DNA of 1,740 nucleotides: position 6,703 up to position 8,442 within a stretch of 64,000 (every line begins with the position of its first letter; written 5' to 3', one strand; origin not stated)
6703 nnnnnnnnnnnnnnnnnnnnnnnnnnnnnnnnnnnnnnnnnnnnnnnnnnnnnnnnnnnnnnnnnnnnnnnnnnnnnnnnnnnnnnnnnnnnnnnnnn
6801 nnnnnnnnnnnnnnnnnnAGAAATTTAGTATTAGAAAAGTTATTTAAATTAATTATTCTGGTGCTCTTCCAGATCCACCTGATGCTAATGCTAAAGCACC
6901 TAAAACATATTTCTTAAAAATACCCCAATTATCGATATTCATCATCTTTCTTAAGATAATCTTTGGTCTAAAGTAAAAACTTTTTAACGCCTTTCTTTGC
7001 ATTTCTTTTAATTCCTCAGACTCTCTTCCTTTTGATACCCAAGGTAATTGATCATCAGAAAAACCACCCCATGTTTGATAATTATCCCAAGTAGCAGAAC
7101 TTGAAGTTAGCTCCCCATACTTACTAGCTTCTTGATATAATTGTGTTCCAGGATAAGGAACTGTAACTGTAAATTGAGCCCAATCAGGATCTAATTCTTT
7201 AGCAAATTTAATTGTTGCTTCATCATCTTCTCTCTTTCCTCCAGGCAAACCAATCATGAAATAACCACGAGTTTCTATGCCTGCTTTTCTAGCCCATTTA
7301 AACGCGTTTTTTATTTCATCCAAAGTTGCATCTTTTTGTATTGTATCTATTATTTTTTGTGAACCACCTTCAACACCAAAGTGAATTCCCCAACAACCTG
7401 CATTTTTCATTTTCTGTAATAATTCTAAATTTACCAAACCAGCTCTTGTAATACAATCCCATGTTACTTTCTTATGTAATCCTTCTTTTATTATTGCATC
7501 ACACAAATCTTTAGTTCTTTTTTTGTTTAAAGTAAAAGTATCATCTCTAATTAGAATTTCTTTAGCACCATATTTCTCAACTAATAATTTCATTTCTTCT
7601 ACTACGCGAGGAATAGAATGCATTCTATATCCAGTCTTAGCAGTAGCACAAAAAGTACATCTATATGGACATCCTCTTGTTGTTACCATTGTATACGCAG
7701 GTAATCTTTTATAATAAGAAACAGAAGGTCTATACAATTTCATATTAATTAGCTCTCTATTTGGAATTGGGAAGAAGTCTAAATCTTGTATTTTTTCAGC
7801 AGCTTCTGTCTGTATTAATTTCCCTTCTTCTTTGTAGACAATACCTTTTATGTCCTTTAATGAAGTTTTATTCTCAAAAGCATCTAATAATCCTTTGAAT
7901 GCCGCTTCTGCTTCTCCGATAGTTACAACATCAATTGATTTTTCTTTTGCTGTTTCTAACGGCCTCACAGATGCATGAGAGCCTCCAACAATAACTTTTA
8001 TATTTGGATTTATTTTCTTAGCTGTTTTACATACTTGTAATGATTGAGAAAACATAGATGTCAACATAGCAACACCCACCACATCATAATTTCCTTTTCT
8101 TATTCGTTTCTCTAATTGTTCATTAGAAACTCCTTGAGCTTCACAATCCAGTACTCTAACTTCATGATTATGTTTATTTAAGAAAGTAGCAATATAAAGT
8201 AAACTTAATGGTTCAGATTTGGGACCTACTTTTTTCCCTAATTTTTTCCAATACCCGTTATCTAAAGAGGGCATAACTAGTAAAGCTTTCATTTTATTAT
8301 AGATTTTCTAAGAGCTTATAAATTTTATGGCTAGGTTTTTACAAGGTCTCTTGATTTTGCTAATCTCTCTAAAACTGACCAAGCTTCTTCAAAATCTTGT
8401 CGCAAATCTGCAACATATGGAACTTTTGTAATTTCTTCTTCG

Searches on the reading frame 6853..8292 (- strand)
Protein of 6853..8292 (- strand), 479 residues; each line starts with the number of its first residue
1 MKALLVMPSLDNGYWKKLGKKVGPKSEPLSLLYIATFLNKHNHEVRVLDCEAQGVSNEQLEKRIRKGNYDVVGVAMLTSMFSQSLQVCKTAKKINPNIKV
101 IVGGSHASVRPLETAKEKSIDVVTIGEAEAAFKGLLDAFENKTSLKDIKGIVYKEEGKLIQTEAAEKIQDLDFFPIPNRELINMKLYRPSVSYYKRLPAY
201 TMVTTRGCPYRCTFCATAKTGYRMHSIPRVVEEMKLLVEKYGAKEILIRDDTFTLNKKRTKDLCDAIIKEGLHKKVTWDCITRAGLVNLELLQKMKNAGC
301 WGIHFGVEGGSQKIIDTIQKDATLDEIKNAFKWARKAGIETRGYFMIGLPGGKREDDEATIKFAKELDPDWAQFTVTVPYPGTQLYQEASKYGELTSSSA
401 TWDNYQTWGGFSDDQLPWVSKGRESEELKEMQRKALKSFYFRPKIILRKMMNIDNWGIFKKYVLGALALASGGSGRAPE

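Call 7: search_protein_families(library=pfam, proteins=[window:6853-8292:-], max_evalue=0.001)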
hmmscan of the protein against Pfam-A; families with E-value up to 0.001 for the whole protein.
window:6853-8292:- (479 aa): 2 families
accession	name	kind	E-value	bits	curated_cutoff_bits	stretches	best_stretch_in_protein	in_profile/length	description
PF04055.27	Radical_SAM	-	1.2e-25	91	29.5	1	202-364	1-166/166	Radical SAM superfamily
PF02310.24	B12-binding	-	4e-25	88.4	32.1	1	18-135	4-120/121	B12 binding domain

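Call 68: search_protein_families(library=ncbifam, proteins=[window:6853-8292:-], max_evalue=0.00001)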
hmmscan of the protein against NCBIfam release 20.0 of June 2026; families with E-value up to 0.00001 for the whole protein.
window:6853-8292:- (479 aa): 28 families (the best 25 are shown)
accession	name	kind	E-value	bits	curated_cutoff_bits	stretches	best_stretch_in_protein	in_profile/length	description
TIGR03471.1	HpnJ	equivalog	1.6e-64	218.5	577.6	1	44-453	46-447/472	hopanoid biosynthesis associated radical SAM protein HpnJ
TIGR02026.1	BchE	equivalog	2.5e-61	208.1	481.35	1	17-451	11-448/497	magnesium-protoporphyrin IX monomethyl ester anaerobic oxidative cyclase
NF050148.1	rSAM_ApyD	equivalog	3.5e-55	187.6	750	1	29-391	26-395/645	RiPP biosynthesis radical SAM protein ApyD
TIGR04479.1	bcpD_PhpK_rSAM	subfamily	4.1e-43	147.5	600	1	30-403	74-444/504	PhpK family radical SAM P-methyltransferase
NF038361.1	rSAM_Sden_1168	equivalog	2.6e-41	141.8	575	1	2-400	64-484/560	Sden_1168 family B12-binding radical SAM P-methyltransferase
TIGR04367.1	HpnR_B12_rSAM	equivalog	1.1e-34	119.8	650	1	23-391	17-375/490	hopanoid C-3 methylase HpnR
TIGR04014.1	B12_SAM_MJ_0865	equivalog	2.1e-34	119.1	360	1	58-391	28-360/434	methyl-coenzyme M reductase glutamine C-methyltransferase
TIGR03975.1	rSAM_ocin_1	subfamily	2.2e-33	115.7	281.85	1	58-362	118-425/606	RiPP maturation radical SAM C-methyltransferase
TIGR04385.1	B12_rSAM_cofa1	equivalog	3.3e-33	115.5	450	1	28-362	20-359/438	B12 lower ligand biosynthesis radical SAM protein BzaD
TIGR04072.2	rSAM_ladder_B12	equivalog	3.7e-33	114.8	360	1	28-398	18-381/443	lipid biosynthesis B12-binding/radical SAM protein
NF033070.1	rSAM_AprD4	equivalog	1.2e-31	110.1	500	1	28-399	42-400/456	AprD4 family radical SAM diol-dehydratase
TIGR04013.1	B12_SAM_MJ_1487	hypoth_equivalog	1.2e-31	109.9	251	2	57-240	32-195/382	TIGR04013 family B12-binding domain/radical SAM domain-containing protein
NF033712.0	B12_rSAM_KedN5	subfamily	9e-27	93.5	700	1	26-351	15-354/624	KedN5 family methylcobalamin-dependent radical SAM C-methyltransferase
TIGR04295.1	B12_rSAM_oligo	hypoth_equivalog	1.3e-24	86.7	400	1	28-393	25-386/422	TIGR04295 family B12-binding domain-containing radical SAM protein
TIGR04190.1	B12_SAM_Ta0216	equivalog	1.5e-23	83.3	500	1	28-371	37-398/554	TIGR04190 family B12-binding domain/radical SAM domain protein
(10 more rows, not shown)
